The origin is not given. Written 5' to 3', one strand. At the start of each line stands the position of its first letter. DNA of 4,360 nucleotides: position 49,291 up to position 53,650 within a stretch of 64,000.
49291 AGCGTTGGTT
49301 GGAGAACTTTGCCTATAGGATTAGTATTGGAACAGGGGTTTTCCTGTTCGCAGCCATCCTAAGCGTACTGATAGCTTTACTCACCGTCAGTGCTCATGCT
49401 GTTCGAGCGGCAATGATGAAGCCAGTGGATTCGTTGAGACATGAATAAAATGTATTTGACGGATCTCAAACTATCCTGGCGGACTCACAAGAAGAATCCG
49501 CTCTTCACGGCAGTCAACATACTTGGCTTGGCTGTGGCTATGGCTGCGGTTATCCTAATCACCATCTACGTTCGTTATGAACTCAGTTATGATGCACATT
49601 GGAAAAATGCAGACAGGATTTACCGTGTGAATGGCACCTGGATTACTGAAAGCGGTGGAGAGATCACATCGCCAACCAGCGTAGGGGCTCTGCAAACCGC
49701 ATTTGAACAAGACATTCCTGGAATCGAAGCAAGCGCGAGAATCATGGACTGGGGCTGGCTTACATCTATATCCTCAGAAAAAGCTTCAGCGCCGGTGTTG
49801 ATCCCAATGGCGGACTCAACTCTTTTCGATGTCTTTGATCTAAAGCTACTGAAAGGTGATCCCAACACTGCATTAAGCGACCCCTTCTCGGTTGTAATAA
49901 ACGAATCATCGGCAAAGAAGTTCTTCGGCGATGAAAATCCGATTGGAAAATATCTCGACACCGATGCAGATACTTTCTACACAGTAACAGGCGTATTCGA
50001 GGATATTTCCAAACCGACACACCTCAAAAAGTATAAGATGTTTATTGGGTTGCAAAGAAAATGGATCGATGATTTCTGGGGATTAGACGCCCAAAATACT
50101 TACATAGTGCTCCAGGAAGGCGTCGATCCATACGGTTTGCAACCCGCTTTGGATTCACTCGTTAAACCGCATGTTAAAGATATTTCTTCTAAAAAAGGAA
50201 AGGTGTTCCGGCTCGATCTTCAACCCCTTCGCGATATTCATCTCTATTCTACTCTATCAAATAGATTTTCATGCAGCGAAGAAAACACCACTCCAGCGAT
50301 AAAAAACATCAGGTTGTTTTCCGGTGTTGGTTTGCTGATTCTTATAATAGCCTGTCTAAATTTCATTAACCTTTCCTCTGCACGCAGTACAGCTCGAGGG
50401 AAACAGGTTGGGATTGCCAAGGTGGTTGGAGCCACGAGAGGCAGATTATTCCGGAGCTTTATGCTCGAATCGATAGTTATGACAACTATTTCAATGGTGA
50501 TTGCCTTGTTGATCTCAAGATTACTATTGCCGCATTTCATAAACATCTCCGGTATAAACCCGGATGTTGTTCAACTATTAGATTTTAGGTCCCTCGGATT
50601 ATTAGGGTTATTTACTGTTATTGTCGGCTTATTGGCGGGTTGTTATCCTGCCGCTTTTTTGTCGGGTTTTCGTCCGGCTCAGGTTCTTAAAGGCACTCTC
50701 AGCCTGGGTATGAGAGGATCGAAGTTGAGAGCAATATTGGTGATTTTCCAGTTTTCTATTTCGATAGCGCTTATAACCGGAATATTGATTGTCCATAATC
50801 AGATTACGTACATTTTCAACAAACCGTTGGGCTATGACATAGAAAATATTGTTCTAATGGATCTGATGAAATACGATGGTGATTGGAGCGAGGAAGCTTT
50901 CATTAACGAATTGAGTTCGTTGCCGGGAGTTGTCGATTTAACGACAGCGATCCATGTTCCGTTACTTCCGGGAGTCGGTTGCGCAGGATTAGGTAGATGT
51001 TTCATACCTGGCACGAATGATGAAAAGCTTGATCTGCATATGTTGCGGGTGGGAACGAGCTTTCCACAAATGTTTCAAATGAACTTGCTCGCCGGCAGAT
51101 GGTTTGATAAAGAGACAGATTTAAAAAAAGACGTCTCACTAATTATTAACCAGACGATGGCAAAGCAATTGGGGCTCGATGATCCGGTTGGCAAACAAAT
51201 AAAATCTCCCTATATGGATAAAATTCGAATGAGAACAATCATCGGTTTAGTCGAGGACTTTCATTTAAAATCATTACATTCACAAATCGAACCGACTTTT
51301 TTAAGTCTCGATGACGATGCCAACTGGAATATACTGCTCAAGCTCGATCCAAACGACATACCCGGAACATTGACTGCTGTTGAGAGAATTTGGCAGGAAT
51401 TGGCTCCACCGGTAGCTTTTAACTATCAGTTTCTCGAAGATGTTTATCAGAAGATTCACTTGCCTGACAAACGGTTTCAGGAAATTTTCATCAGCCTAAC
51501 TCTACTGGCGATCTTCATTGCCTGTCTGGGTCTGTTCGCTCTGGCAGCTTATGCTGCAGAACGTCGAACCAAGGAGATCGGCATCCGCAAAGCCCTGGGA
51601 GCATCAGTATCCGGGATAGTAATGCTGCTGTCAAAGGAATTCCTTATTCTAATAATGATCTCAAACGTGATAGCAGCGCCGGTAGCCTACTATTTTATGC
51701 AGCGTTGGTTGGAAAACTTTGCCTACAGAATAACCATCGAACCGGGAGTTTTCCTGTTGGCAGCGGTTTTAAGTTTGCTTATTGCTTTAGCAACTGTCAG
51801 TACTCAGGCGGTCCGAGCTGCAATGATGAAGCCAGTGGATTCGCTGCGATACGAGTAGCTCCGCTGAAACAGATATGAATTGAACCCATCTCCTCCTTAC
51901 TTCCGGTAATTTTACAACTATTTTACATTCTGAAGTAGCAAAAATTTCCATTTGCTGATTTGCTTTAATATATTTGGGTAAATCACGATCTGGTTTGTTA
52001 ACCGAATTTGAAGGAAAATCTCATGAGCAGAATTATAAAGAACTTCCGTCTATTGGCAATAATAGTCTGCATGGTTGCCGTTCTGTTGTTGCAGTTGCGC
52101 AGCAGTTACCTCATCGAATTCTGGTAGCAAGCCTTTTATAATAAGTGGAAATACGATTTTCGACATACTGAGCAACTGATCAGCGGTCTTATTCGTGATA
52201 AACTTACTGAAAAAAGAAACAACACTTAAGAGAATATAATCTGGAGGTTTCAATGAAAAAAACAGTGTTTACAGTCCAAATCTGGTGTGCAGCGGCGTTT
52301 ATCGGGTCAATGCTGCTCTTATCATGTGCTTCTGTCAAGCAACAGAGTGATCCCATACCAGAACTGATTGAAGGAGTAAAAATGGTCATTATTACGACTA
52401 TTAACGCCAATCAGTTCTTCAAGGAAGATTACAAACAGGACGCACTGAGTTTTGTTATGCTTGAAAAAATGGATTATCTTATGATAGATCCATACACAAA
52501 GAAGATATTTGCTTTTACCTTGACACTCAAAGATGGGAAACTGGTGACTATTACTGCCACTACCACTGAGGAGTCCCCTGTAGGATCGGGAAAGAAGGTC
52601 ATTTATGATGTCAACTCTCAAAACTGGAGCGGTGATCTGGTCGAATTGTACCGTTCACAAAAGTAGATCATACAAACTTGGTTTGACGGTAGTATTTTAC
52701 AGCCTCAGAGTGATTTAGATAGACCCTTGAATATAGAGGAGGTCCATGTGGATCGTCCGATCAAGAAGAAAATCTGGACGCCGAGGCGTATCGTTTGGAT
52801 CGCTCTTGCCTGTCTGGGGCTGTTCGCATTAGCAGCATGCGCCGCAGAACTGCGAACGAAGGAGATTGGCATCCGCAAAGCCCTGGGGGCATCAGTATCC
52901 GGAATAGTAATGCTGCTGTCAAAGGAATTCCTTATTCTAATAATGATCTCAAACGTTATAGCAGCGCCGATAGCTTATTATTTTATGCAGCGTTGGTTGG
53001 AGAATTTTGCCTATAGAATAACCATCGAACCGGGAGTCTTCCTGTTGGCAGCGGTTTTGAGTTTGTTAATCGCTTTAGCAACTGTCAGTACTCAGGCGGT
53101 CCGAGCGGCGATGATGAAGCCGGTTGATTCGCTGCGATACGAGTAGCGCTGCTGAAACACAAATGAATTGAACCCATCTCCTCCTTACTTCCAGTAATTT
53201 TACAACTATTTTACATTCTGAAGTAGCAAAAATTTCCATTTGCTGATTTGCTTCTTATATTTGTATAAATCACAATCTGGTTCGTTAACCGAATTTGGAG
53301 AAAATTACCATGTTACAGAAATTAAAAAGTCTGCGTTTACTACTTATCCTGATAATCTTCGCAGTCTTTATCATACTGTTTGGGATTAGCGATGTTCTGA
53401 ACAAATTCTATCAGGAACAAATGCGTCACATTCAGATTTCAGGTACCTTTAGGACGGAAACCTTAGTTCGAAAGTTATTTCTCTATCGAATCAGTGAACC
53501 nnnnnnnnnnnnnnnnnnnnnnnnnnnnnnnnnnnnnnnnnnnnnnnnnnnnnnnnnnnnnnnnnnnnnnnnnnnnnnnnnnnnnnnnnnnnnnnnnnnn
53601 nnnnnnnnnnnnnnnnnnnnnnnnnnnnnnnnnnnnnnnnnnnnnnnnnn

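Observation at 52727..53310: Chimeric adaptor-permease remnant with duplicated 3' flank: scar of a deleted second efflux operon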

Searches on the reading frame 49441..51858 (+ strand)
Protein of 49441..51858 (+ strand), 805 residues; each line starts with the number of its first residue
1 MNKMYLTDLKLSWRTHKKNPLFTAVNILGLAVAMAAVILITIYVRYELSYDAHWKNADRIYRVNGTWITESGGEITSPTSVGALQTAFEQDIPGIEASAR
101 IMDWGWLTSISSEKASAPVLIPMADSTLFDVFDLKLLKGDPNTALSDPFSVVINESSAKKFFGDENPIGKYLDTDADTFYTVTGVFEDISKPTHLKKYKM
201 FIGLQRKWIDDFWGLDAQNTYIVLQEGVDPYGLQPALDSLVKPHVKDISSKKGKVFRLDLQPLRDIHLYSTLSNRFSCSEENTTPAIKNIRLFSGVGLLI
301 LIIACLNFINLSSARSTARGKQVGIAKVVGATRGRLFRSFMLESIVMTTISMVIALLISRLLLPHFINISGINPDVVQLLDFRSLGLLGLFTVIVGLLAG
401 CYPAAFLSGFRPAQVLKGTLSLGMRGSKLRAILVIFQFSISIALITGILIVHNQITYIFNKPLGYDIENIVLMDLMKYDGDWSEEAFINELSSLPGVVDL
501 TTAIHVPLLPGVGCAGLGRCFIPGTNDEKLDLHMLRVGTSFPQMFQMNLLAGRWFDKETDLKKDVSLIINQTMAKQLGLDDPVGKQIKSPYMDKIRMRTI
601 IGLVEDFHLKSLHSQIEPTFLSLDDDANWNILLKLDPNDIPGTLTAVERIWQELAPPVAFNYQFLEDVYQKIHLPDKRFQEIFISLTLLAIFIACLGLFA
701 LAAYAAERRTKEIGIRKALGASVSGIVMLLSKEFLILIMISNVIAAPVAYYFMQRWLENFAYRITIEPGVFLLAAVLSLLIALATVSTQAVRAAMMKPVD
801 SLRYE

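Call 8: search_protein_families(library=pfam, proteins=[window:49441-51858:+], max_evalue=0.01)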
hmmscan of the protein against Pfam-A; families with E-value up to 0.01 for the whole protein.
window:49441-51858:+ (805 aa): 2 families
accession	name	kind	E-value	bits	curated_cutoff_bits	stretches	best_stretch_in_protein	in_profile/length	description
PF12704.14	MacB_PCD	-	8.9e-29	101.7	27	2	23-231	1-198/207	MacB-like periplasmic core domain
PF02687.27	FtsX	-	5.5e-22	78.5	25.5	2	296-407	3-115/120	FtsX-like permease C-terminal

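Call 35: find_related_loci(query=window:49441-51858:+, collection=metagenome_contigs, flank=10000)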
Query window:49441-51858:+ (805 aa) in metagenome_contigs; peptide patterns used: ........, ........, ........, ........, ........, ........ (x = any residue, [..] = any of these).
85 stretches matched a pattern; 42 encode a relative of the query (tblastn E <= 1e-3); 41 distinct loci.
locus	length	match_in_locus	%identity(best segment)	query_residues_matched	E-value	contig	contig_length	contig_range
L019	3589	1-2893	99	1-805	0e+0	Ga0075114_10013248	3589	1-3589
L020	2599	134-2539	85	4-805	0e+0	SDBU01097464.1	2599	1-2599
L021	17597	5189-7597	36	1-805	2e-150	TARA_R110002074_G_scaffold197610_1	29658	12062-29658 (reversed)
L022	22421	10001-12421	36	4-805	4e-148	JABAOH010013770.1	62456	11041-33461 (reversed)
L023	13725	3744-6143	36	4-805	1e-147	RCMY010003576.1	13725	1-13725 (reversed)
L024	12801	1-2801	36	4-805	8e-147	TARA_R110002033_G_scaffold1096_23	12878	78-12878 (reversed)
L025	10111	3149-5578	34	4-805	3e-146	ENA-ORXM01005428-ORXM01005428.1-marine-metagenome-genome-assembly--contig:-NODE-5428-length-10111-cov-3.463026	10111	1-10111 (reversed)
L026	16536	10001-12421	38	4-805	4e-145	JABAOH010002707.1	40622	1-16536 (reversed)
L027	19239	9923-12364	36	2-805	4e-144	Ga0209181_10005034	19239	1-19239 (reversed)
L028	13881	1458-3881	35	9-805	5e-142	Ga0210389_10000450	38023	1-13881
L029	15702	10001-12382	36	14-803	5e-138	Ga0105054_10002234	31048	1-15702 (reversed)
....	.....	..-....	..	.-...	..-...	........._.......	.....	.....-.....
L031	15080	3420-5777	35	9-805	2e-134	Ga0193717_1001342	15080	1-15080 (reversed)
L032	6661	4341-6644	37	4-766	1e-133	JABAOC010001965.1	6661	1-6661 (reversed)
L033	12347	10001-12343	33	4-787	1e-131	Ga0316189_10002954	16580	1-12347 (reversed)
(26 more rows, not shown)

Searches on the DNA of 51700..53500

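Call 46: search_rna_families(source=window, start=51700, end=53500, threshold=evalue, max_evalue=1)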
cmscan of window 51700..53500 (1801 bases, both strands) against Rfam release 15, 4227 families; matches with E-value up to 1: 0.
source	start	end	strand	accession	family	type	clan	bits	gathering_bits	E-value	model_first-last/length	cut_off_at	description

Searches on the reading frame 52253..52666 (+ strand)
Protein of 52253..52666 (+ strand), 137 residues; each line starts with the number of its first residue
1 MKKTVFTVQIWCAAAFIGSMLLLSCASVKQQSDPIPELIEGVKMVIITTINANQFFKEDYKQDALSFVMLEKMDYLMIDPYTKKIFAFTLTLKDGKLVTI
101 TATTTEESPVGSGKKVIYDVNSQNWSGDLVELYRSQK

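Call 8: search_protein_families(library=pfam, proteins=[window:52253-52666:+], max_evalue=0.01)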
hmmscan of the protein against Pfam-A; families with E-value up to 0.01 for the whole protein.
window:52253-52666:+ (137 aa): 1 family
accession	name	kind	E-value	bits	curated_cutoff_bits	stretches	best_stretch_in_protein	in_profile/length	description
PF05763.18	DUF835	-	0.003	17.8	33.1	1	52-95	68-107/136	Protein of unknown function (DUF835)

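Call 9: find_encoding_contigs(protein=window:52253-52666:+, flank=10000, max_places=10)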
Protein window:52253-52666:+ (137 aa): 2 contigs read that carry it; 2 places shown.
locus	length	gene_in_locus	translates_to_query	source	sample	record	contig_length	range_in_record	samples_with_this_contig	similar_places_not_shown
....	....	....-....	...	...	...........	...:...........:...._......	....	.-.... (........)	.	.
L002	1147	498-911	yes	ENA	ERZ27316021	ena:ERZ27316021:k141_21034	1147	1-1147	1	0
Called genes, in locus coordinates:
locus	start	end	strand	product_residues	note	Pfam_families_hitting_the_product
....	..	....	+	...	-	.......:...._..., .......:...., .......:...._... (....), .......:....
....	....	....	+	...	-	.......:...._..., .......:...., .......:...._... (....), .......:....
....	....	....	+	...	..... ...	-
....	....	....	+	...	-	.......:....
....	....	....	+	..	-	?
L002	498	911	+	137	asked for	-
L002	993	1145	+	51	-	?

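Call 20: find_homologous_proteins(query=window:52253-52666:+, max_evalue=0.001)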
Query window:52253-52666:+ (137 aa): 7 proteins with E <= 0.001 among 15 candidates.
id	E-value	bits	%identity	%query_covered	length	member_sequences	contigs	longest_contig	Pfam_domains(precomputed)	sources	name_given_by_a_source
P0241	2.0e-83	294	100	100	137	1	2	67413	-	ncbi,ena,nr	ncbi:MAG: hypothetical protein P9X24_00780 [Candidatus Hatepunaea meridiana]|nr:hypothetical protein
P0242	1.6e-49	185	64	99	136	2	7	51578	-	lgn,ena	-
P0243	2.6e-47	178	71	82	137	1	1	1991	-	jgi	-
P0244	1.9e-41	159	64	90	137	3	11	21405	-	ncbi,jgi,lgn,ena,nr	ncbi:MAG: hypothetical protein HN356_15825 [Calditrichaeota bacterium]|jgi:hypothetical protein|nr:h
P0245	3.8e-38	148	59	89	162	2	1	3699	-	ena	-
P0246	5.9e-36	141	54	96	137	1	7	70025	-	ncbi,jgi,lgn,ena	-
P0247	4.7e-30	122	65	69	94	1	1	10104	-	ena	-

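Call 21: find_encoding_contigs(protein=P0242, flank=10000, max_places=3)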
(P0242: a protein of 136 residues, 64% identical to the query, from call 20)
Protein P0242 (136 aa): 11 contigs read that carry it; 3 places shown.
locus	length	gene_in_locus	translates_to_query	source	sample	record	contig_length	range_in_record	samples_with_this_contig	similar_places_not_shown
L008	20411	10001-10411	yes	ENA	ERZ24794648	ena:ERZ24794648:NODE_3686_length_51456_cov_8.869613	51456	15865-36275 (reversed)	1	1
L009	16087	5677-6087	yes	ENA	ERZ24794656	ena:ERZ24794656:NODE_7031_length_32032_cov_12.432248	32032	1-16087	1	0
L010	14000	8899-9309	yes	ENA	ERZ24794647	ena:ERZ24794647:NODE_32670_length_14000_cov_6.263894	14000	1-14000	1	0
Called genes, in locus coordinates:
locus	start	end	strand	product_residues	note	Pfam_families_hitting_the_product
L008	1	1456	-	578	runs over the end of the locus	PF00675:Peptidase_M16 (weak), PF05193:Peptidase_M16_C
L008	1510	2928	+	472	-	PF01103:Omp85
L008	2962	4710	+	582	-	-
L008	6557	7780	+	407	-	PF13173:AAA_14, PF13635:DUF4143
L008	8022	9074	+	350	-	PF02518:HATPase_c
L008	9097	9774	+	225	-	PF00072:Response_reg, PF00486:Trans_reg_C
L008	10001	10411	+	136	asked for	-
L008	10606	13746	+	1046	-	PF13360:PQQ_2 (faint)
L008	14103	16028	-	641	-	PF00012:HSP70, PF06723:MreB_Mbl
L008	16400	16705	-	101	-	PF02627:CMD (weak)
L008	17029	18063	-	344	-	-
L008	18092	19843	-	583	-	PF05048:NosD (weak), PF13229:Beta_helix, PF05048:NosD (weak)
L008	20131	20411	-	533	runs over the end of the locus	PF04389:Peptidase_M28, PF01546:Peptidase_M20 (weak)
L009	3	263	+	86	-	?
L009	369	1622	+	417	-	PF00092:VWA, PF13519:VWA_2, PF13768:VWA_3 (weak), PF08308:PEGA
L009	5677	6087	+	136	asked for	-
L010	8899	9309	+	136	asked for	-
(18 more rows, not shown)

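Call 22: find_encoding_contigs(protein=P0244, flank=10000, max_places=3)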
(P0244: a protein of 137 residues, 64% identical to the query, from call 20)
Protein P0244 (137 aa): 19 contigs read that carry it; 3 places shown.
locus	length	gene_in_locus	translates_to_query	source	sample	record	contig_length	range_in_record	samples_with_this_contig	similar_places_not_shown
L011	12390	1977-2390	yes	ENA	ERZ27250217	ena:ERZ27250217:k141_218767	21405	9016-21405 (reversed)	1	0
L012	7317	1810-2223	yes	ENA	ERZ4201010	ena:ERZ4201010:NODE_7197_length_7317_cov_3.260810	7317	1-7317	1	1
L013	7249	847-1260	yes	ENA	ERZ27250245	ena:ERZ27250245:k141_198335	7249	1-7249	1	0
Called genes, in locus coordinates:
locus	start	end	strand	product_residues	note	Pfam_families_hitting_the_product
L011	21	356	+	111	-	-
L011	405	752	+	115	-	-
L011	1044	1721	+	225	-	PF00072:Response_reg, PF00486:Trans_reg_C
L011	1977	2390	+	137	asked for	-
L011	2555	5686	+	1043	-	-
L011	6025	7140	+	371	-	PF01757:Acyl_transf_3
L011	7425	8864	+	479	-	PF00474:SSF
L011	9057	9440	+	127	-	PF17963:Big_9 (weak)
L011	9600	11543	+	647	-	PF00005:ABC_tran, PF02463:SMC_N (faint), PF13555:AAA_29 (faint), PF13175:AAA_15 (faint), PF13304:AAA_21 (faint), PF13401:AAA_22 (faint), PF12848:ABC_tran_Xtn, PF00005:ABC_tran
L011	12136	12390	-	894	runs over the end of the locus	PF15780:ASH (weak), PF18962:Por_Secre_tail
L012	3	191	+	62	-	?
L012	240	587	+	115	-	-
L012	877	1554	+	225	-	PF00072:Response_reg, PF00486:Trans_reg_C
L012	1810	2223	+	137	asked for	-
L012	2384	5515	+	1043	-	-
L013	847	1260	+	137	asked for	-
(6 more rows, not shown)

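Call 23: find_encoding_contigs(protein=P0246, flank=10000, max_places=3)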
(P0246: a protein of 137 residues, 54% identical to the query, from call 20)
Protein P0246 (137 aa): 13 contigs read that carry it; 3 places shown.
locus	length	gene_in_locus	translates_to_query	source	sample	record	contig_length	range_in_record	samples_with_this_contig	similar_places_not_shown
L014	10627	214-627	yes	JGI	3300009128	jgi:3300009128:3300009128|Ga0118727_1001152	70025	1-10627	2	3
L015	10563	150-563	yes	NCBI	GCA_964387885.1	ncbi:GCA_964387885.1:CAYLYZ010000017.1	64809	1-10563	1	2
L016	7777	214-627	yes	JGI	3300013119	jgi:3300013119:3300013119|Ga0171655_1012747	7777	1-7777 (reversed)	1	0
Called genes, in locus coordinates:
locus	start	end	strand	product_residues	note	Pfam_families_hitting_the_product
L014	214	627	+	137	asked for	-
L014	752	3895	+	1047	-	PF13360:PQQ_2 (faint)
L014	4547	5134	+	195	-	PF08241:Methyltransf_11, PF08242:Methyltransf_12 (weak), PF13649:Methyltransf_25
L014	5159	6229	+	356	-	PF01757:Acyl_transf_3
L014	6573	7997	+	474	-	PF00474:SSF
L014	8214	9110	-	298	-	PF00892:EamA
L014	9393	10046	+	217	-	PF09335:VTT_dom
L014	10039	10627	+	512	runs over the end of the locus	PF01134:GIDA (faint), PF01266:DAO (faint), PF03486:HI0933_like (faint), PF07992:Pyr_redox_2, PF13450:NAD_binding_8 (faint), PF13738:Pyr_redox_3 (weak), PF00070:Pyr_redox, PF02852:Pyr_redox_dim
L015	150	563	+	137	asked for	-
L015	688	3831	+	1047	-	PF13360:PQQ_2 (faint)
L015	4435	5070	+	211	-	PF08241:Methyltransf_11, PF08242:Methyltransf_12 (weak), PF13649:Methyltransf_25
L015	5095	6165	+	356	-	PF01757:Acyl_transf_3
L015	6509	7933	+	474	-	PF00474:SSF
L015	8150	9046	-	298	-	PF00892:EamA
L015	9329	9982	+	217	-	PF09335:VTT_dom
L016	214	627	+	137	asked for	-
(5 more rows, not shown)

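Call 28: find_encoding_contigs(protein=P0243, flank=10000, max_places=3)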
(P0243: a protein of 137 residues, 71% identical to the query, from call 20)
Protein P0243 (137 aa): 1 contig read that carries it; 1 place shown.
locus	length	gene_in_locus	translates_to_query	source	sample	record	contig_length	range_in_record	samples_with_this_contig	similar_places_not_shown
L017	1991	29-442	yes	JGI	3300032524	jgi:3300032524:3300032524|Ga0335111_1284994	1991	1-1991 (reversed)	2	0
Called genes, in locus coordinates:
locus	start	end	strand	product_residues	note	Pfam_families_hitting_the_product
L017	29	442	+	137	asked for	-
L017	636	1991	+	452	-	?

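Call 29: find_encoding_contigs(protein=P0247, flank=10000, max_places=3)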
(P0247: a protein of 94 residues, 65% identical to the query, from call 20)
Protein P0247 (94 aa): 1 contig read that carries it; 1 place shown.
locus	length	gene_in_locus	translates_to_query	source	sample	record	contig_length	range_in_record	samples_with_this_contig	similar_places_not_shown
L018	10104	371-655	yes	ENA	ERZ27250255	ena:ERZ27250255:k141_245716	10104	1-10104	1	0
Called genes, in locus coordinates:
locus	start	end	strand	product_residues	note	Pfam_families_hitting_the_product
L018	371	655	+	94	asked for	-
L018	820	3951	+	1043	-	-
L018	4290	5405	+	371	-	PF01757:Acyl_transf_3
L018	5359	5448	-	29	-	-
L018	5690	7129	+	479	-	PF00474:SSF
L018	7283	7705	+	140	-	PF17963:Big_9 (weak)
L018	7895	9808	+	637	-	PF00005:ABC_tran, PF02463:SMC_N (faint), PF13175:AAA_15 (faint), PF13401:AAA_22 (faint), PF13555:AAA_29 (faint), PF13304:AAA_21 (faint), PF12848:ABC_tran_Xtn, PF00005:ABC_tran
